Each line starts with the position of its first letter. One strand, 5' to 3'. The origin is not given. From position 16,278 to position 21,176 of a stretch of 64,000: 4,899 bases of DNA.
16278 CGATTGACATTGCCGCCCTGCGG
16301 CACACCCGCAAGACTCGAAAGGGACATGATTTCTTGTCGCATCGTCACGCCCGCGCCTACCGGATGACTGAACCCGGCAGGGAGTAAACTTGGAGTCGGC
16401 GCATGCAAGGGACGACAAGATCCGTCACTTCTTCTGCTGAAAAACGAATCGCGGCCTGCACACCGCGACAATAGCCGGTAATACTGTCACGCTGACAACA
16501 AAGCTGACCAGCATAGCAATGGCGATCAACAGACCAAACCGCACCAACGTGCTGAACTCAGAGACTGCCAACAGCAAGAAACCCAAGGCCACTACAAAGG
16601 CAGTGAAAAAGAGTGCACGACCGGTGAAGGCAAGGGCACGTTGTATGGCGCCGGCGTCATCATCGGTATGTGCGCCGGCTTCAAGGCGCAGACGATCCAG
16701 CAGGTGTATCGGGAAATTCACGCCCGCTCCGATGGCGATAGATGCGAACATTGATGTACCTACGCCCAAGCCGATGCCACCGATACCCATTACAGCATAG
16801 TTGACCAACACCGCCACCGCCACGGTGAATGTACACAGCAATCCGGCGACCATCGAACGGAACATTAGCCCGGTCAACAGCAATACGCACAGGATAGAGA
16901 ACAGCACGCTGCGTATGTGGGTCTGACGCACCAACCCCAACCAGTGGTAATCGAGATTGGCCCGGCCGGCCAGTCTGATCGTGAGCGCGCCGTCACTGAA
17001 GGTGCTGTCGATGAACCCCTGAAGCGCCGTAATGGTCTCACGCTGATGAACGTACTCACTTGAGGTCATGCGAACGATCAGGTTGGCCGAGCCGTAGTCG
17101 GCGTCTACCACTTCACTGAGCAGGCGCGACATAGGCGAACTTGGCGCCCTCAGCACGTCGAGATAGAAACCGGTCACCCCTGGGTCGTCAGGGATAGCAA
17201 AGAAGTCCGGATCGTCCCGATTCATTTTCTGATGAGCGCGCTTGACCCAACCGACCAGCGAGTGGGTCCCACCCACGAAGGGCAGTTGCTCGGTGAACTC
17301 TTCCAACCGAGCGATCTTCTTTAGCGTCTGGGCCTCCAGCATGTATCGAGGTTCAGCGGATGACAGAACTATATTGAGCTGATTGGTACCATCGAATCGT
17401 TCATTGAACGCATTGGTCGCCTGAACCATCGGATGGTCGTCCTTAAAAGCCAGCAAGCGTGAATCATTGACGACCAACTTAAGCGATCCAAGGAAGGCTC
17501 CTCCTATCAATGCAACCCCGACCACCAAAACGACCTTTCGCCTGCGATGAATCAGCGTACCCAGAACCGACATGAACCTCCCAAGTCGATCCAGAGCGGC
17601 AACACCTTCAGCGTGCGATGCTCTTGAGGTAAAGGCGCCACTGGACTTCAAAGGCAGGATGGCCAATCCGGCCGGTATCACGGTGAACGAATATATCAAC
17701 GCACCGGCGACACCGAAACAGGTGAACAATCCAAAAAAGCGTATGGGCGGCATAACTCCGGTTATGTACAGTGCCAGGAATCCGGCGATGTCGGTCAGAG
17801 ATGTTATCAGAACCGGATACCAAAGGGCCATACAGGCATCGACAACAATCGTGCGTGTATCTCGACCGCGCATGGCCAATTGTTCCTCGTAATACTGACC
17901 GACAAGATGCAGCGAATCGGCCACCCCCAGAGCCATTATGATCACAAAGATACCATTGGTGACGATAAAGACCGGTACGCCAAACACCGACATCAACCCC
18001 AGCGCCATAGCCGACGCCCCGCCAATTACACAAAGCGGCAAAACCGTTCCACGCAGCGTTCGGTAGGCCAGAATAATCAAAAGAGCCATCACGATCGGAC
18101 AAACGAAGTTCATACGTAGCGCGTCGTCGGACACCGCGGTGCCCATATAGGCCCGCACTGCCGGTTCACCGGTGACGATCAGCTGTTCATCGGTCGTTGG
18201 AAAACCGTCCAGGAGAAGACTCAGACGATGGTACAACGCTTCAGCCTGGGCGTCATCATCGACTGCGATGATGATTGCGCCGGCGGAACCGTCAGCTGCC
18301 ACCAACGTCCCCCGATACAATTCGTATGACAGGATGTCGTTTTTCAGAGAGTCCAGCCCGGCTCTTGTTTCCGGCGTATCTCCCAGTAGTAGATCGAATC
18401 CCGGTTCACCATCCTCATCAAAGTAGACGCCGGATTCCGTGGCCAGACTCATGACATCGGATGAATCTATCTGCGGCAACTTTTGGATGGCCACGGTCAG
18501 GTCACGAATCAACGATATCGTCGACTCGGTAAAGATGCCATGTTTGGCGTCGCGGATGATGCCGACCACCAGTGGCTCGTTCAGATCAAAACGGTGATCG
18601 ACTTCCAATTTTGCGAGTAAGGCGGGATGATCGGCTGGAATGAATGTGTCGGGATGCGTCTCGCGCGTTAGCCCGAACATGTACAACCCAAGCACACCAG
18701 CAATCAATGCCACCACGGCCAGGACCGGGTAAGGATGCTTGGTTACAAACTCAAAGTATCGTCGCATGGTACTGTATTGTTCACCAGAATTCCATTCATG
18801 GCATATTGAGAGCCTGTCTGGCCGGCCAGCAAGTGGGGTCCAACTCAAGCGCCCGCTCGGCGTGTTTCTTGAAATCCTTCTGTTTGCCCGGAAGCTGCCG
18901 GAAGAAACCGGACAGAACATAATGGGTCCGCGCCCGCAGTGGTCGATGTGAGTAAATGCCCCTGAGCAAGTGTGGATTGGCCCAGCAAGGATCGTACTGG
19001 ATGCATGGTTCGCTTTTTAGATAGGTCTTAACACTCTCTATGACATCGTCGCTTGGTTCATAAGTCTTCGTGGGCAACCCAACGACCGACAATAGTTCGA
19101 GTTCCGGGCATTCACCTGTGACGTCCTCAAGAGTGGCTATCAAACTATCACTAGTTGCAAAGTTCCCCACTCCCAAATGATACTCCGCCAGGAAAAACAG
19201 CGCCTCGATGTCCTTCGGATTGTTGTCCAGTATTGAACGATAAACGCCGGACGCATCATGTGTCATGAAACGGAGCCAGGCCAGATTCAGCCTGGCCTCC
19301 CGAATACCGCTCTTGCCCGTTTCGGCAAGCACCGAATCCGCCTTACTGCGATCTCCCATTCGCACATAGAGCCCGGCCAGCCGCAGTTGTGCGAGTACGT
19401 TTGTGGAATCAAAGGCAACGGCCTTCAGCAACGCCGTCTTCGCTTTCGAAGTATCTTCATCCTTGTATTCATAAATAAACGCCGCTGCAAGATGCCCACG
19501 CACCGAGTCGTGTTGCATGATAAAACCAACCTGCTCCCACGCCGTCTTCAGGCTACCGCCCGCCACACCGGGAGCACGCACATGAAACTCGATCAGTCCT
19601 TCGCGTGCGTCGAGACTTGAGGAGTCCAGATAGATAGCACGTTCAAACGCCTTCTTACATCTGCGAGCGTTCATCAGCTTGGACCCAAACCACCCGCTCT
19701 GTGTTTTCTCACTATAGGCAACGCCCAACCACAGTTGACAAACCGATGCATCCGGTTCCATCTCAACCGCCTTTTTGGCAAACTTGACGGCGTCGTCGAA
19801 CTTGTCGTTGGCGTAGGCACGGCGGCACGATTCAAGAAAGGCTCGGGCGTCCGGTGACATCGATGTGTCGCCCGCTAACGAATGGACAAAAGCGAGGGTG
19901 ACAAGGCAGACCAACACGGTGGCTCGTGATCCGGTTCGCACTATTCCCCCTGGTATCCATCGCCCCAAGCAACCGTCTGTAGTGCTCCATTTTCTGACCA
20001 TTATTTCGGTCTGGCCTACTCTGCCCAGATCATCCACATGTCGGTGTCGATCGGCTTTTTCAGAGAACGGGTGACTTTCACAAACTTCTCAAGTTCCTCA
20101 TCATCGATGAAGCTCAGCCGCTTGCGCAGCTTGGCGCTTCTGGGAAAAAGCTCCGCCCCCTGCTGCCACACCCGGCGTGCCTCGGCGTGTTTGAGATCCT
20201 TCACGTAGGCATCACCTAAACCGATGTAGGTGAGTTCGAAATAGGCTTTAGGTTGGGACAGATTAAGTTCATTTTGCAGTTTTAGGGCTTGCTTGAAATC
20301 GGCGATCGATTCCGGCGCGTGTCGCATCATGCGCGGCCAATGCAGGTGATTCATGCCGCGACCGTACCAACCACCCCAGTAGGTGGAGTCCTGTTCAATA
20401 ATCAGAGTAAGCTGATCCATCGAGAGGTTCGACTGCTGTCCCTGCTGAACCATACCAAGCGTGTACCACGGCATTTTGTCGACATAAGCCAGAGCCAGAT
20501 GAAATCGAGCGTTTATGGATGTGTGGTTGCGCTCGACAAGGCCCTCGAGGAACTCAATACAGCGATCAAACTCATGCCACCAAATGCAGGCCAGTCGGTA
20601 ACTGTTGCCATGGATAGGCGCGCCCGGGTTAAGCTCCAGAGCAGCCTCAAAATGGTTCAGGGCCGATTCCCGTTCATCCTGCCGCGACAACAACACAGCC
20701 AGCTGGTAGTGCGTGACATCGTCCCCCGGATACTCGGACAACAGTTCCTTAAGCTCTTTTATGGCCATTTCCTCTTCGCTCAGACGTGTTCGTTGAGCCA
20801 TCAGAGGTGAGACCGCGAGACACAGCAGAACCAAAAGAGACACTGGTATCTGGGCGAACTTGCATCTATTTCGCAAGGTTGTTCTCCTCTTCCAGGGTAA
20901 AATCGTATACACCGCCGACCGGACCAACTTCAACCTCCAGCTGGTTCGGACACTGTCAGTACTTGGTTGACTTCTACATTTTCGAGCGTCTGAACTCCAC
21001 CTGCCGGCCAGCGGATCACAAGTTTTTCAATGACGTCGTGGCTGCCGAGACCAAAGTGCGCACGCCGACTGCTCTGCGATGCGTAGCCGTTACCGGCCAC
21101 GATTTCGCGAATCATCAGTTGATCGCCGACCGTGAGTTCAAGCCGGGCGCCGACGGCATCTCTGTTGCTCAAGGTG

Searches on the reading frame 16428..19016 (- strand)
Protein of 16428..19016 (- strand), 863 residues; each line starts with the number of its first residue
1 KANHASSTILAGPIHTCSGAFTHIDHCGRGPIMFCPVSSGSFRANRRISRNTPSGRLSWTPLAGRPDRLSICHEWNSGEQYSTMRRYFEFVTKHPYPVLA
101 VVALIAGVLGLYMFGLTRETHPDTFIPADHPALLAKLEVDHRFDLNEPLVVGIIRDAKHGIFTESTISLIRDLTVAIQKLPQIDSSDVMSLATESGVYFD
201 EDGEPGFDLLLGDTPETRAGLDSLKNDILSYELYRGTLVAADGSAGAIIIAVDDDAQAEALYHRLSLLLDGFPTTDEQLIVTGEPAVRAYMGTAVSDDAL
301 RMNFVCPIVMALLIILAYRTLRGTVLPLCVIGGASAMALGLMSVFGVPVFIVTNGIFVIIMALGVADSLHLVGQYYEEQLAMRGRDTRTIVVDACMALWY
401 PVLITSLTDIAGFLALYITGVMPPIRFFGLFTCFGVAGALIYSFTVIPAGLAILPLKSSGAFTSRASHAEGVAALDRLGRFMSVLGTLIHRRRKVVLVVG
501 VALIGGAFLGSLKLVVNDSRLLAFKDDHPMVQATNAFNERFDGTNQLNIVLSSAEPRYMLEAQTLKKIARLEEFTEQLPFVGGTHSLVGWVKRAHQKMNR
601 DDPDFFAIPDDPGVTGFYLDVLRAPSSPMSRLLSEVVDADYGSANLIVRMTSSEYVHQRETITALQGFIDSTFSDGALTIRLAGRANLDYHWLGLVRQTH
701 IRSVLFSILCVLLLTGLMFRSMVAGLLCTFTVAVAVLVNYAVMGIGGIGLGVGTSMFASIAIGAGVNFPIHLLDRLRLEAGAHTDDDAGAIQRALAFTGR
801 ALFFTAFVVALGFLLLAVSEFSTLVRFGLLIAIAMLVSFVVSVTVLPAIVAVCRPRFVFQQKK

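Call 46: search_protein_families(library=pfam, proteins=[window:16428-19016:-], max_evalue=0.001)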
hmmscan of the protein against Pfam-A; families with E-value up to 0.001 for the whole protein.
window:16428-19016:- (863 aa): 3 families
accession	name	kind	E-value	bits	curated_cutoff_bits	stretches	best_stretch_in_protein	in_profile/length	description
PF03176.21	MMPL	-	1.6e-34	119.8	20.5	2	622-856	71-305/333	MMPL family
PF12349.14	Sterol-sensing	-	1.5e-06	28.6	22.3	1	328-452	13-134/153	Sterol-sensing domain of SREBP cleavage-activation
PF02460.24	Patched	-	9e-06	26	23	1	334-452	41-155/156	Patched SSD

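Call 57: search_protein_families(library=ncbifam, proteins=[window:16428-19016:-], max_evalue=0.001)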
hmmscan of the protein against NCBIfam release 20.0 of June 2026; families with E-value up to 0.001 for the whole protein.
window:16428-19016:- (863 aa): 4 families
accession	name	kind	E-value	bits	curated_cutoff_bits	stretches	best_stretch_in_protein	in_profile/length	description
TIGR00921.1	2A067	subfamily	3.9e-59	200.4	351.9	1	226-851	118-732/733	hydrophobe/amphiphile efflux-3 (HAE3) family transporter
TIGR00833.1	actII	subfamily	6.8e-44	150.4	874.7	2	639-860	113-338/910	MMPL family RND transporter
TIGR03480.1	HpnN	hypoth_equivalog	4.1e-26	91.2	751.85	2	675-856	246-426/862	hopanoid biosynthesis associated RND transporter like protein HpnN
NF052374.1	HopndTporHpnN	equivalog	2.1e-15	55.9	1100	2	678-856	252-429/858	hopanoid transporter HpnN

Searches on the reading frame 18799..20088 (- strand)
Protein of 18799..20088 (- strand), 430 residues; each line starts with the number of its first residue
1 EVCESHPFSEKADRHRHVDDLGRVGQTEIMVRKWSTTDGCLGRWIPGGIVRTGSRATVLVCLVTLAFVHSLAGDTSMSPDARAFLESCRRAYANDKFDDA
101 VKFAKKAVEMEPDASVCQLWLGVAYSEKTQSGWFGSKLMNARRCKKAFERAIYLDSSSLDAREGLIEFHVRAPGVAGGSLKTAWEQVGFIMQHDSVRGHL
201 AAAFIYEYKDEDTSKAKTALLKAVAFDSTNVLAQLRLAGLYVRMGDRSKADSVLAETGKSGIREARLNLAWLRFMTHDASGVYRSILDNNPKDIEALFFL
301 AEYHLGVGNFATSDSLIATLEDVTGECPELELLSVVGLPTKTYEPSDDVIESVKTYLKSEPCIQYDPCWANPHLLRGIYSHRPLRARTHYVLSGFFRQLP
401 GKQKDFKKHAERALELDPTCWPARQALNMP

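Call 46: search_protein_families(library=pfam, proteins=[window:18799-20088:-], max_evalue=0.001)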
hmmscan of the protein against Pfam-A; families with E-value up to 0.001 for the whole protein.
window:18799-20088:- (430 aa): 6 families
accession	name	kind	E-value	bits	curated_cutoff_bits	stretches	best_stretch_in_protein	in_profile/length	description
PF14559.12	TPR_19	-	3.2e-11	43.8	25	0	210-257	4-51/68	Tetratricopeptide repeat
PF13431.12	TPR_17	-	4.9e-08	33.1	24.4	0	104-131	2-29/34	Tetratricopeptide repeat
PF13428.12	TPR_14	-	1.1e-06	29.1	23.5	0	265-302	6-43/44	Tetratricopeptide repeat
PF13181.12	TPR_8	-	2.4e-05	24.6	25.7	0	95-113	15-33/34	Tetratricopeptide repeat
PF13432.12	TPR_16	-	0.0003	21.6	32.7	0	89-125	5-41/65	Tetratricopeptide repeat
PF23914.1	TPR_CcmH_CycH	-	0.0003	21.1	42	0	211-254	64-110/158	Cytochrome c-type biogenesis protein H TPR domain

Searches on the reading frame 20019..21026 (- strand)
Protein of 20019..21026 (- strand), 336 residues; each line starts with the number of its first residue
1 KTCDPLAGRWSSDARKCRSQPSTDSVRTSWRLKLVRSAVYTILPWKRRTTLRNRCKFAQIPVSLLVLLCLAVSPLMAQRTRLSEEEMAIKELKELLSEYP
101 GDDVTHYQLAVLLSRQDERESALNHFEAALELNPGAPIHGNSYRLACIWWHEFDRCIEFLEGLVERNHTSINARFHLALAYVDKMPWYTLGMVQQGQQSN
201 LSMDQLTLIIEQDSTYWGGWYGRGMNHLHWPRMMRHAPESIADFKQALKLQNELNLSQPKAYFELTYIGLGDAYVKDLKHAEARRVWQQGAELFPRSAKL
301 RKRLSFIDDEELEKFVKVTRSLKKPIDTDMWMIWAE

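Call 46: search_protein_families(library=pfam, proteins=[window:20019-21026:-], max_evalue=0.001)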
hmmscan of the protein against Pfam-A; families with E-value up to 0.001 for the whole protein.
window:20019-21026:- (336 aa): 10 families
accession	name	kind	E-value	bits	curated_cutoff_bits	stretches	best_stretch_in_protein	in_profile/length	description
PF07719.23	TPR_2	-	3.9e-11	42.6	27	1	106-135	4-33/34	Tetratricopeptide repeat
PF13428.12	TPR_14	-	4.4e-10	39.7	23.5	0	106-137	4-35/44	Tetratricopeptide repeat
PF00515.34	TPR_1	-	2e-06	27.8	27.8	1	105-134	3-32/34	Tetratricopeptide repeat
PF14559.12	TPR_19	-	1.5e-05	25.6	25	1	88-136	10-59/68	Tetratricopeptide repeat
PF13174.12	TPR_6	-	4.1e-05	24.4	26.3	0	107-135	4-32/33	Tetratricopeptide repeat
PF13181.12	TPR_8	-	0.00014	22.2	25.7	0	106-134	4-32/34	Tetratricopeptide repeat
PF03704.23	BTAD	-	0.00016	22.5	22.1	1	70-129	63-122/146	Bacterial transcriptional activator domain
PF13431.12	TPR_17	-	0.00017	22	24.4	0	93-117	3-27/34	Tetratricopeptide repeat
PF13424.12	TPR_12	-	0.00022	21.8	30.1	0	97-132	39-74/77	Tetratricopeptide repeat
PF13414.12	TPR_11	-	0.00041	20.4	26.8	0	120-134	11-25/42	TPR repeat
